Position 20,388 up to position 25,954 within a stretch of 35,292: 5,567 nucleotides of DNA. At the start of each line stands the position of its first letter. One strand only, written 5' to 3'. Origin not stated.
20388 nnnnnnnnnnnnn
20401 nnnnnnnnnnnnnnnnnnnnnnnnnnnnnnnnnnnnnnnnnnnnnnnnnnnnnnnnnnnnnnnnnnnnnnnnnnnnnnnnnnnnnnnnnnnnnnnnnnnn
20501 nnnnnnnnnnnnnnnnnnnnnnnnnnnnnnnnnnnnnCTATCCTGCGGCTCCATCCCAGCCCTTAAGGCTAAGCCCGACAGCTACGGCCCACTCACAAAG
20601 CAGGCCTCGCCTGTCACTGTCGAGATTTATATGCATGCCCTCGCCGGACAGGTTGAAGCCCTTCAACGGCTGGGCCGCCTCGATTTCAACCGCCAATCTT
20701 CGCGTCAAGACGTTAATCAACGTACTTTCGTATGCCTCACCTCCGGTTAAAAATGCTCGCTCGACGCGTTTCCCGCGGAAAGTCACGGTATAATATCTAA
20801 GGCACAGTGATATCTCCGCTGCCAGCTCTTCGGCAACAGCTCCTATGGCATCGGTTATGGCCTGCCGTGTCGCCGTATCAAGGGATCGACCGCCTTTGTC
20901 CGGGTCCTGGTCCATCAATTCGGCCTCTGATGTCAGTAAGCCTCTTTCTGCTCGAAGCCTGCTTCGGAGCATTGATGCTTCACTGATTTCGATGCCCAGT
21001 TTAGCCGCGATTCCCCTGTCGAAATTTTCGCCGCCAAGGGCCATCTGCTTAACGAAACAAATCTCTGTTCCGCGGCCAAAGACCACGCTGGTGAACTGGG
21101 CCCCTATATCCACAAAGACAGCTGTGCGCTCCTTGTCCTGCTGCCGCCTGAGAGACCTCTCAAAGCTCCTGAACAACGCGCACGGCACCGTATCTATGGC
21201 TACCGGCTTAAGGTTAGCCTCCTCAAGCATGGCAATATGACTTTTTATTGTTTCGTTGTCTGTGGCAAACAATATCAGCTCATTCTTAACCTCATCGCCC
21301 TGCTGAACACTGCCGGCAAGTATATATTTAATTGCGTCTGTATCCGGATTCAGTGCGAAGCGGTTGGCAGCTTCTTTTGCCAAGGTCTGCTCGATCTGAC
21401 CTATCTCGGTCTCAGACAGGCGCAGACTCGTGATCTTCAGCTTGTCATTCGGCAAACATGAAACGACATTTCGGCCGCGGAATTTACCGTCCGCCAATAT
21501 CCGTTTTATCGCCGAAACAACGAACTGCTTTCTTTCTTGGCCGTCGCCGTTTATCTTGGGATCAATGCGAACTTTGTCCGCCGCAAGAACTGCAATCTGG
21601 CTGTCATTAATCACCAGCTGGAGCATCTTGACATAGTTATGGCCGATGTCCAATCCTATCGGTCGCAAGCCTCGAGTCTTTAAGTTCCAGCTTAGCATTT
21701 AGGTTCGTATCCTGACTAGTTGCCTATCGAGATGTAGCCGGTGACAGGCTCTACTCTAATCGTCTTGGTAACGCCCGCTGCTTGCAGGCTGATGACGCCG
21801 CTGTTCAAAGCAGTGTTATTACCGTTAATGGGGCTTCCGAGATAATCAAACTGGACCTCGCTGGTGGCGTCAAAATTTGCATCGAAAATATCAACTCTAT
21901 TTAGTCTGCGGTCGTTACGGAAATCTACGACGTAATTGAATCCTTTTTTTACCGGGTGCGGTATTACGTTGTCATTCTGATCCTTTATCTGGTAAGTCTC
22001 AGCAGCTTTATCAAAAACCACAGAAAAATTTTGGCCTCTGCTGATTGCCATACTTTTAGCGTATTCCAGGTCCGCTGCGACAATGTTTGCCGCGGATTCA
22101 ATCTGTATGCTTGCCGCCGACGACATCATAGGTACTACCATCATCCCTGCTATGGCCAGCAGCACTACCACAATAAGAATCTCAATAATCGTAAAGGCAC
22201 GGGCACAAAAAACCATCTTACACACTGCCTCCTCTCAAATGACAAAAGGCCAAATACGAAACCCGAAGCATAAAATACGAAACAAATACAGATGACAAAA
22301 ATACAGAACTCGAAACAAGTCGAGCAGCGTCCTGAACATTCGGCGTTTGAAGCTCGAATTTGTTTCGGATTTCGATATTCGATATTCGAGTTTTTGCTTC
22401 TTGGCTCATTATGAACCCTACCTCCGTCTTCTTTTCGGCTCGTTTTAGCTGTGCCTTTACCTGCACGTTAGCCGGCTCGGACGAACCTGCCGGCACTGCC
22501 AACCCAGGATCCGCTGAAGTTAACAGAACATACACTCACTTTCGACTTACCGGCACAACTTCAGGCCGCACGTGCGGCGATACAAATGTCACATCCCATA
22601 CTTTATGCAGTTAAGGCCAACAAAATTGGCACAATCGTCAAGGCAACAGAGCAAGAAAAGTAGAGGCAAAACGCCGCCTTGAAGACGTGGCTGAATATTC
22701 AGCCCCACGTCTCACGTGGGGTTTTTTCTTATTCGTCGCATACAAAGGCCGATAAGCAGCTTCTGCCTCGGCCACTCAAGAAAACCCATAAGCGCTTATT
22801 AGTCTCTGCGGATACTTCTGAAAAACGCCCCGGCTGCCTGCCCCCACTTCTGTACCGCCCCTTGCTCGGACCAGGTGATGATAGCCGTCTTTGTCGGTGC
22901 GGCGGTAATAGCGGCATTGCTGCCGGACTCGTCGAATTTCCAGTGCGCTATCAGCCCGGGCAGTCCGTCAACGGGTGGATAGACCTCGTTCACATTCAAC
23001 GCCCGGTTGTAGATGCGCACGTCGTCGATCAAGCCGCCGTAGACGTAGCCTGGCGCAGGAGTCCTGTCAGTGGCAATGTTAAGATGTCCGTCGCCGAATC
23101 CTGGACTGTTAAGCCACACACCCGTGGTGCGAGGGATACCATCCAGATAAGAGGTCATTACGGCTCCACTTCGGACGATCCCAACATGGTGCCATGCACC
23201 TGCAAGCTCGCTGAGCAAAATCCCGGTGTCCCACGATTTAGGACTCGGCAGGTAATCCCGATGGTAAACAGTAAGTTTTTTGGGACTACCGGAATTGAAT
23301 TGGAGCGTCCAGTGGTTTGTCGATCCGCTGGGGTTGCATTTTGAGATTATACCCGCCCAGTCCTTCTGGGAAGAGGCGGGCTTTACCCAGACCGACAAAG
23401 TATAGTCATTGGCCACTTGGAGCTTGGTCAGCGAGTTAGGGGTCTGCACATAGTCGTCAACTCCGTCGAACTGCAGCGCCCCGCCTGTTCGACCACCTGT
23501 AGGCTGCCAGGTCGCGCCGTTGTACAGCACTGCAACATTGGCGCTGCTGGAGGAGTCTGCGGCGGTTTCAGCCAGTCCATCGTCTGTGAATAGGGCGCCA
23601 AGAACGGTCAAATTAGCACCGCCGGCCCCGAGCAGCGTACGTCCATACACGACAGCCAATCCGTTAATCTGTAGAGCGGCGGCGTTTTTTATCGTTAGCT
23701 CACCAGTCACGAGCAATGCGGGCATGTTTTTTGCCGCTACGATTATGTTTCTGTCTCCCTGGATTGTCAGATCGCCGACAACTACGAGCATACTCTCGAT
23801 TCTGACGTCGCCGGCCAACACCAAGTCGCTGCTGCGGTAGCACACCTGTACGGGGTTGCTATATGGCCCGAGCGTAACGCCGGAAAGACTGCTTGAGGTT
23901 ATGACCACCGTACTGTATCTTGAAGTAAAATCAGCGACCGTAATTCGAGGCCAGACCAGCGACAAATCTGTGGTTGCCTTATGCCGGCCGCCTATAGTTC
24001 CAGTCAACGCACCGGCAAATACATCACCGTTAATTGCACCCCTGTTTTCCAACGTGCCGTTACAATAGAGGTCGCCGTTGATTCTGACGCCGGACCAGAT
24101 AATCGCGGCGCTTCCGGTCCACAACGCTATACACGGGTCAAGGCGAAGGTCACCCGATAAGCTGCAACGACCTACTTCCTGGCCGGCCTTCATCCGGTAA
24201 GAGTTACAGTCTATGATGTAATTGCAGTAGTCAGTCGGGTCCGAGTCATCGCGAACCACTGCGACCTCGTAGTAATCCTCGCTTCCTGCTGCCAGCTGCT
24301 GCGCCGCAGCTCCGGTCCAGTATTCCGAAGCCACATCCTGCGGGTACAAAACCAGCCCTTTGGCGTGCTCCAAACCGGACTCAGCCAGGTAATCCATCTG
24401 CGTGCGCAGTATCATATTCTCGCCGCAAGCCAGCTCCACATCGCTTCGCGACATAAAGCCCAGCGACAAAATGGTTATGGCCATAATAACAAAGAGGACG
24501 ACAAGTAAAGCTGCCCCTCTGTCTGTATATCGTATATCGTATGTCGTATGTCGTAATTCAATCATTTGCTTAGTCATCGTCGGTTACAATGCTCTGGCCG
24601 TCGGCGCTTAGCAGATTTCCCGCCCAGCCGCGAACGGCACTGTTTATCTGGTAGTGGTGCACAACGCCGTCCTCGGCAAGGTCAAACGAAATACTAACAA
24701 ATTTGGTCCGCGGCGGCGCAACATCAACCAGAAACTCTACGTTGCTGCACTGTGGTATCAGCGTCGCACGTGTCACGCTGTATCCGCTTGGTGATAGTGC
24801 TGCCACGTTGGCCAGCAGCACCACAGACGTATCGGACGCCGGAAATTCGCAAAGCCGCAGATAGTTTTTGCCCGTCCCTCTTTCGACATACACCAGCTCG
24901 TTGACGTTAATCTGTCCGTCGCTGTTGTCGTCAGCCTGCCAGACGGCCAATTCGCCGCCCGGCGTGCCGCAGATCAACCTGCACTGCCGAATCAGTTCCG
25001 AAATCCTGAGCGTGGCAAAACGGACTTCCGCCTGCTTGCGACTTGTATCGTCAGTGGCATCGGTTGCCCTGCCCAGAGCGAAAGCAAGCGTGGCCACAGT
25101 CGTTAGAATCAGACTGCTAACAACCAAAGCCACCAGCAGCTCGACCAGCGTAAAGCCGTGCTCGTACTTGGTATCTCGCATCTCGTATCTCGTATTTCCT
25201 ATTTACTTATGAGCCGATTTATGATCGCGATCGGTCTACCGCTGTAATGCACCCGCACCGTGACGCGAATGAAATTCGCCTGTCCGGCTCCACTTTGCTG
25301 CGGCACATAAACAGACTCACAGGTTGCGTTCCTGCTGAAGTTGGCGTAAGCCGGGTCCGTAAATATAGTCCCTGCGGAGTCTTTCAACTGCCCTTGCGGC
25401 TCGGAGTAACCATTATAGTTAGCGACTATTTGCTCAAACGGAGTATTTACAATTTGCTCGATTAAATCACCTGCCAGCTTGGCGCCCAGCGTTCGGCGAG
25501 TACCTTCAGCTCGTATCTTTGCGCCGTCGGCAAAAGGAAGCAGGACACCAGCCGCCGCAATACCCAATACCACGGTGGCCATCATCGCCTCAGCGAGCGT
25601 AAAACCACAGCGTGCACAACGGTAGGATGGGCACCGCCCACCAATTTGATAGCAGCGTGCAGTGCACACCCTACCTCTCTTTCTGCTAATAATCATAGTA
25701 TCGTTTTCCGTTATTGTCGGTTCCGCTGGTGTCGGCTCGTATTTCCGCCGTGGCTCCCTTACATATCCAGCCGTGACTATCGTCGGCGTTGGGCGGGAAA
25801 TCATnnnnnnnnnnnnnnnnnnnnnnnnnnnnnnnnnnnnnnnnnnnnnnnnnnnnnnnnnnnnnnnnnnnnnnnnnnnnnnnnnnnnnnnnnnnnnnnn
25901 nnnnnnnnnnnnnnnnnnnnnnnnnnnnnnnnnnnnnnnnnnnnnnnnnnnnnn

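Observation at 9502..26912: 17-kb single-strand T2SS/T4P hybrid cluster with a four-gene signalling cassette inserted between secretin and ATPase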

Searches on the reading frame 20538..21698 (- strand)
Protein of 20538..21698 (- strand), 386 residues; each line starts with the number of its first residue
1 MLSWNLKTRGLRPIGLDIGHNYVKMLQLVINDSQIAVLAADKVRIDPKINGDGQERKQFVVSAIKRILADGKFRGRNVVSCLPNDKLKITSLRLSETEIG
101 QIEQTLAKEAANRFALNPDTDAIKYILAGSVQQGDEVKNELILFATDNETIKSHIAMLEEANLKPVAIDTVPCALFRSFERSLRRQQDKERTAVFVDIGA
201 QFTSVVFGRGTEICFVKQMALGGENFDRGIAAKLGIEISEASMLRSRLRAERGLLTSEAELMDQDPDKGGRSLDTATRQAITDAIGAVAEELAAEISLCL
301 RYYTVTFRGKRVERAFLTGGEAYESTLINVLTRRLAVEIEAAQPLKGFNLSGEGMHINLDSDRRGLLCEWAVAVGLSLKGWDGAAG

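Call 4: search_protein_families(library=pfam, proteins=[window:20538-21698:-], max_evalue=0.01)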
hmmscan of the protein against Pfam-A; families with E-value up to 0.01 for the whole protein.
window:20538-21698:- (386 aa): 2 families
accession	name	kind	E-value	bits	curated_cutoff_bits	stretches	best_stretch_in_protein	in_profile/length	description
PF11104.14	PilM_2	-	3.9e-23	82.4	27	2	15-243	1-232/340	Type IV pilus assembly protein PilM;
PF14450.12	FtsA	-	1.7e-06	28.8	31.8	1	194-335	1-103/127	Cell division protein FtsA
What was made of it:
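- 20538..21698 (-): PilM (actin-like cytoplasmic platform protein). PilM_2 82.4 bits (call 4).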

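Call 51: find_encoding_contigs(protein=window:20538-21698:-, flank=4000, max_places=8)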
Protein window:20538-21698:- (386 aa): 3 contigs read that carry it; 2 places shown.
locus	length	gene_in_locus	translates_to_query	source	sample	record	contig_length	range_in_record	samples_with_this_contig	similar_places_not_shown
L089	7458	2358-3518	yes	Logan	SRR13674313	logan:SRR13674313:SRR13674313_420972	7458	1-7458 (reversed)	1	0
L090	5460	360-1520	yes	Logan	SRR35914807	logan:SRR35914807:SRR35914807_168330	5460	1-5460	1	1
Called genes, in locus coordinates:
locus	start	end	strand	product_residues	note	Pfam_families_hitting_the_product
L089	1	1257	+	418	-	?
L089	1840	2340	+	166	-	PF12019:GspH (weak)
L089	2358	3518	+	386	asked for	PF11104:PilM_2, PF14450:FtsA (weak), PF11104:PilM_2 (weak)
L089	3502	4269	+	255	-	-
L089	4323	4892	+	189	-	PF04350:PilO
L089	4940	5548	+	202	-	-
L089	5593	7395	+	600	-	PF03958:Secretin_N, PF00263:Secretin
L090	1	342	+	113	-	?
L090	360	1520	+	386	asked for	PF11104:PilM_2, PF14450:FtsA (weak), PF11104:PilM_2 (weak)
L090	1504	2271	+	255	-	-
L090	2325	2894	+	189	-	PF04350:PilO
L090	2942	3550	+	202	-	-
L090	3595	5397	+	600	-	PF03958:Secretin_N, PF00263:Secretin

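Call 79: search_protein_families(library=ncbifam, proteins=[window:20538-21698:-], max_evalue=0.001)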
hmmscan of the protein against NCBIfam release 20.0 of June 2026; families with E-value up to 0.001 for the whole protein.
window:20538-21698:- (386 aa): 3 families
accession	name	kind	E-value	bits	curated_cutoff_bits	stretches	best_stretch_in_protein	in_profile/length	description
TIGR01175.1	pilM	subfamily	1.4e-31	109.8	133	1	14-380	6-347/348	type IV pilus assembly protein PilM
NF045709.1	Amuc_1101_fam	equivalog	4.4e-17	62.2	650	1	82-380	76-349/608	Amuc_1101 family PilM-like pilus complex protein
TIGR01174.1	ftsA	equivalog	2.7e-07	30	175.85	1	136-340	145-343/371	cell division protein FtsA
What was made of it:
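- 20538..21698 (-): TIGR01175 109.8 bits (call 79).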

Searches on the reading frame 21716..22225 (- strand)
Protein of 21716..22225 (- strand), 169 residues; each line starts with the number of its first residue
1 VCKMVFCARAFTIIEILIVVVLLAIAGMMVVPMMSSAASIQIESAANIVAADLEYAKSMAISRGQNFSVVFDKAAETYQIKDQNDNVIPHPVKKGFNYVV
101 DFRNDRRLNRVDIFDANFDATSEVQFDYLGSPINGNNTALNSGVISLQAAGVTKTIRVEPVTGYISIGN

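Call 4: search_protein_families(library=pfam, proteins=[window:21716-22225:-], max_evalue=0.01)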
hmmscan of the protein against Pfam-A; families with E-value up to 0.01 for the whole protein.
window:21716-22225:- (169 aa): 2 families
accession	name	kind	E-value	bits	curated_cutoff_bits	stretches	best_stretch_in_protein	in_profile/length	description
PF12019.13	GspH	-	1.5e-05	25.9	21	1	45-159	1-105/108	Type II transport protein GspH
PF07963.17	N_methyl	-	0.0022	17.9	21.2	1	9-30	5-26/27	Prokaryotic N-terminal methylation motif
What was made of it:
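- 21716..22216 (-): GspH/FimU-like minor pilin (166 aa, MVFCAR|AFTIIE). Pfam GspH 25.9 bits, above the 21 cutoff (call 4).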

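Call 6: search_protein_families(library=ncbifam, proteins=[window:21716-22225:-], max_evalue=0.01)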
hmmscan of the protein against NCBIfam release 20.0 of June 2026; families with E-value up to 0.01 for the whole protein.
window:21716-22225:- (169 aa): 7 families
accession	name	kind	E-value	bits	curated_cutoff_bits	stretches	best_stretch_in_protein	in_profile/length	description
NF047827.1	T3SSXpsH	equivalog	1.9e-11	44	160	1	11-99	3-92/145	type II secretion system protein XpsH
NF040982.1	ComGD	equivalog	3.1e-11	43.9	70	1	9-87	2-80/139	competence type IV pilus minor pilin ComGD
TIGR01708.2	typeII_sec_gspH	equivalog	2.4e-09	37.4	80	1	9-85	2-77/169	type II secretion system minor pseudopilin GspH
TIGR02596.1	TIGR02596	subfamily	3.4e-06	27.3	70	1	11-75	1-66/196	Verru_Chthon cassette protein D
NF047828.1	T3SSXpsI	equivalog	0.0033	17.5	150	1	9-65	2-56/132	type II secretion system protein XpsI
TIGR01710.1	typeII_sec_gspG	equivalog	0.0039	17.2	88.85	1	9-45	1-38/134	type II secretion system major pseudopilin GspG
TIGR02532.1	IV_pilin_GFxxxE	domain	0.0057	16.5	16.3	0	9-30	2-23/24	prepilin-type N-terminal cleavage/methylation domain-containing protein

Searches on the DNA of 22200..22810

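Call 98: search_rna_families(source=window, start=22200, end=22810, threshold=evalue, max_evalue=10)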
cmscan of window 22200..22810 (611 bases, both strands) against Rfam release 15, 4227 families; matches with E-value up to 10: 6.
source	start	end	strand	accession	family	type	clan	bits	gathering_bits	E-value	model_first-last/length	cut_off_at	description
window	22671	22730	+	RF02837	anti-hemB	Gene; sRNA;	-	19.3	49.5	0.051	1-81/81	no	Burkholderia RNA 7 (anti-hemB)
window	22674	22730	+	RF02871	ncS54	Gene; sRNA;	-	18.6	43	0.14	1-79/79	no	Burkholderia sRNA 54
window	22669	22738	+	RF00519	suhB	Gene; sRNA;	CL00108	17.1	41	0.62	1-77/77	no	Makes More Granules Regulator RNA (mmgR)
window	22679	22730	+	RF02399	NsiR1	Gene; sRNA;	-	16.9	39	1.1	1-60/60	no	Nitrogen stress-induced RNA 1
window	22672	22730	+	RF02278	Betaproteobacteria_toxic_sRNA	Gene; sRNA;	-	15.5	50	2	1-64/64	no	Betaproteobacteria toxic small RNA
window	22759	22793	-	RF04308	HCV_SL2531-SL2549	Cis-reg;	-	12.3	56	9.3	28-64/72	no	Hepatitis C virus stem-loop SL2531 and SL2549AU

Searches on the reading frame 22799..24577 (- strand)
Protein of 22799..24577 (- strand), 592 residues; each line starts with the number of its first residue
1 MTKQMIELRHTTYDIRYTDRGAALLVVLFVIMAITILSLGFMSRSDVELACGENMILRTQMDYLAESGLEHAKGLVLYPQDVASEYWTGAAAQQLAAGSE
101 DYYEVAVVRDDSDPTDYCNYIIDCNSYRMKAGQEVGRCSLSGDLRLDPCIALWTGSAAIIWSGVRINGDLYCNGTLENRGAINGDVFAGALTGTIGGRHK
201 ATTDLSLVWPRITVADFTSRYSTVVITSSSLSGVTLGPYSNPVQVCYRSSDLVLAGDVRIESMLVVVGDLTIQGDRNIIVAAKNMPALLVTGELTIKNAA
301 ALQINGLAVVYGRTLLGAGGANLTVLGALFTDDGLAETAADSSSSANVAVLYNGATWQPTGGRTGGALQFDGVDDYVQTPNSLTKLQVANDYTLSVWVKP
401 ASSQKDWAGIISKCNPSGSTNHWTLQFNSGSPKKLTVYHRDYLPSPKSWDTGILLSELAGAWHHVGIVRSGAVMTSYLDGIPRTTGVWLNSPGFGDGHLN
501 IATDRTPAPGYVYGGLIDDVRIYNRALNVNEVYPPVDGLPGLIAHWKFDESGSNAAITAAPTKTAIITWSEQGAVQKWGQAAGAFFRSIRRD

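Call 4: search_protein_families(library=pfam, proteins=[window:22799-24577:-], max_evalue=0.01)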
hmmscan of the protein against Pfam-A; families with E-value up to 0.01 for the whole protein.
window:22799-24577:- (592 aa): 1 family
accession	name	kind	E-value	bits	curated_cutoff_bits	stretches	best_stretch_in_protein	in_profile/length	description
PF13385.13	Laminin_G_3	-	9.3e-26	91.2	27.6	1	371-532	1-150/151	Concanavalin A-like lectin/glucanases superfamily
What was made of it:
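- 22799..24577 (-): Modular minor pilin (592 aa): a GspK/PilX-like N-terminus (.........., no Glu5), a central beta-rich region and a C-terminal ConA-like lectin domain. Likely a tip subunit. Laminin_G_3 91.2 bits (call 4).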

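Call 6: search_protein_families(library=ncbifam, proteins=[window:22799-24577:-], max_evalue=0.01)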
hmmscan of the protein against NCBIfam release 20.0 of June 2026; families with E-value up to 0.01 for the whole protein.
window:22799-24577:- (592 aa): 4 families
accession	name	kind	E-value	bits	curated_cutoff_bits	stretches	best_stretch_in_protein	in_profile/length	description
NF052521.1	TafC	equivalog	1.9e-10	40.4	410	1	362-532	189-356/373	TafC family fimbrial protein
NF037980.1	T2SS_GspK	equivalog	8.3e-06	25.5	130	1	20-78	2-60/307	type II secretion system minor pseudopilin GspK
NF051896.1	tapirin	equivalog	0.0019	16.5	600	0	15-71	13-69/660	cellulose-binding protein tapirin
TIGR02600.1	Verru_Chthon_A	subfamily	0.0068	14.3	332.3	1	21-74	1-54/1296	Verru_Chthon cassette protein A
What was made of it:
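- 22799..24577 (-): GspK N-terminal match only, 25.5 bits against a 130 cutoff (call 6).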

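Call 80: search_solved_structures(query=window:22799-24577:-, max_evalue=1, show_alignments=0)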
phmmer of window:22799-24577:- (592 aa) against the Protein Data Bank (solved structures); distinct sequences matched with E-value up to 1: 8.
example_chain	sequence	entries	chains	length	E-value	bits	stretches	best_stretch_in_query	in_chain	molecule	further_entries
4qvs_A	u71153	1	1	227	7.3e-09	37.8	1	343-532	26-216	S-layer domain-containing protein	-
1g73_A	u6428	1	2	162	0.026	16.2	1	378-466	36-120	SECOND MITOCHONDRIA-DERIVED ACTIVATOR OF CASPASES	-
1few_A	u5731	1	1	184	0.042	15.5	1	383-466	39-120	SECOND MITOCHONDRIA-DERIVED ACTIVATOR OF CASPASES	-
6jx6_A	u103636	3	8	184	0.042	15.5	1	383-466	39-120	Diablo homolog, mitochondrial | Diablo IAP-binding mitochondrial protein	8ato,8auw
4tx5_A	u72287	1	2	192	0.047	15.3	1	383-466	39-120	Diablo homolog, mitochondrial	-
8e2i_F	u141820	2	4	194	0.048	15.3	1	383-466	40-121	Diablo IAP-binding mitochondrial protein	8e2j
8sl1_A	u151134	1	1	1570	0.053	15.2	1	390-485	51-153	Pappalysin-2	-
6fqb_A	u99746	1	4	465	0.21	13.2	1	264-351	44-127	Mur ligase family protein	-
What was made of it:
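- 22799..24577 (-): LamG match to PDB 4qvs at 7e-9 (call 80).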

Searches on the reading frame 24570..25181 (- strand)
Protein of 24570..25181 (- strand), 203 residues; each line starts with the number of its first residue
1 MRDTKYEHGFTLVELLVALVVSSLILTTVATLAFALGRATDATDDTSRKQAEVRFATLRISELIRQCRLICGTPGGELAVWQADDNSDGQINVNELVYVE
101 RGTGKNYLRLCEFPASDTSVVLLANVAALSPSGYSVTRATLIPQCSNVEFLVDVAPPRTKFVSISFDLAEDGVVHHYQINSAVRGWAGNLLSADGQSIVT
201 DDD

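Call 4: search_protein_families(library=pfam, proteins=[window:24570-25181:-], max_evalue=0.01)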
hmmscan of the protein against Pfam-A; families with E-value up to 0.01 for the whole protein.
window:24570-25181:- (203 aa): 1 family
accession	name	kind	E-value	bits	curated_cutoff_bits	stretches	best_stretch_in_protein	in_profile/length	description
PF07963.17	N_methyl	-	1.2e-07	31.5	21.2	1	5-29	2-26/27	Prokaryotic N-terminal methylation motif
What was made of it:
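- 24570..25181 (-): Minor prepilin ("J-like", 203 aa). N_methyl 31.5 bits (call 4).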

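Call 6: search_protein_families(library=ncbifam, proteins=[window:24570-25181:-], max_evalue=0.01)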
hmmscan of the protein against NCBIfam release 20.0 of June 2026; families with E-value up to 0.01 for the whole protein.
window:24570-25181:- (203 aa): 7 families
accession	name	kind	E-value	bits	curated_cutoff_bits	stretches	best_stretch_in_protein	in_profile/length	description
TIGR02532.1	IV_pilin_GFxxxE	domain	7.5e-06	25.6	16.3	1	8-29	2-23/24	prepilin-type N-terminal cleavage/methylation domain-containing protein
NF007848.0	PRK10557.1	equivalog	1.3e-05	24.6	120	1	5-66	8-69/192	prepilin peptidase-dependent protein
NF041002.1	pilin_ComGF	equivalog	6.1e-05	23.3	80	1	7-63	1-55/139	competence type IV pilus minor pilin ComGF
NF038304.1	EPS_HpsC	equivalog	0.0001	22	200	1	4-31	17-44/318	hormogonium polysaccharide secretion pseudopilin HpsC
TIGR02599.1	TIGR02599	subfamily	0.00022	20.6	256.5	1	9-69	1-61/361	Verru_Chthon cassette protein C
TIGR01708.2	typeII_sec_gspH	equivalog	0.0018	18.3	80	1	7-56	1-50/169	type II secretion system minor pseudopilin GspH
NF040999.1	pilin_ComGC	equivalog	0.0038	17.4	75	1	8-32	2-27/84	competence type IV pilus major pilin ComGC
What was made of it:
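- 24570..25181 (-): Weak ComGF and PRK10557 hits (call 6).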

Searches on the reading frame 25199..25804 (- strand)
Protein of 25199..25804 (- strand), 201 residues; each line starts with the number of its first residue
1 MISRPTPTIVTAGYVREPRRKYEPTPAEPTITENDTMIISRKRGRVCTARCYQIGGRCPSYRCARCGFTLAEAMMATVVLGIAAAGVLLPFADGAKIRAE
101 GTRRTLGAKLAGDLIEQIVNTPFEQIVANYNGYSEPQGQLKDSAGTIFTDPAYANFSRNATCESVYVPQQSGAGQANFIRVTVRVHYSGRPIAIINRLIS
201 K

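Call 4: search_protein_families(library=pfam, proteins=[window:25199-25804:-], max_evalue=0.01)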
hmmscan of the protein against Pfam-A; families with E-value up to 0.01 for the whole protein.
window:25199-25804:- (201 aa): 1 family
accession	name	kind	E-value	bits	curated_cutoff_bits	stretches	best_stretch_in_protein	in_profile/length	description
PF07963.17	N_methyl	-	4.4e-05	23.3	21.2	1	65-88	4-27/27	Prokaryotic N-terminal methylation motif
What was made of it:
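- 25199..25696 (-): Minor prepilin ("I-like", 165 aa) with a long Cys/Arg-rich leader before GFTLAE. N_methyl 23.3 bits (call 4).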

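Call 6: search_protein_families(library=ncbifam, proteins=[window:25199-25804:-], max_evalue=0.01)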
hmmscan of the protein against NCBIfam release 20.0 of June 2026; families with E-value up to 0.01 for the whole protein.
window:25199-25804:- (201 aa): 3 families
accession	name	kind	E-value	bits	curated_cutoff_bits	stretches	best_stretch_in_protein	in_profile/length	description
TIGR02523.1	type_IV_pilV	equivalog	0.0016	18.9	52.2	1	66-139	2-75/139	type IV pilus modification protein PilV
TIGR02532.1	IV_pilin_GFxxxE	domain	0.0016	18.2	16.3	1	66-88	2-24/24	prepilin-type N-terminal cleavage/methylation domain-containing protein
TIGR01708.2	typeII_sec_gspH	equivalog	0.0029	17.6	80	1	67-110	3-47/169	type II secretion system minor pseudopilin GspH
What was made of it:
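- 25199..25696 (-): Only weak PilV/GspH hits (call 6).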
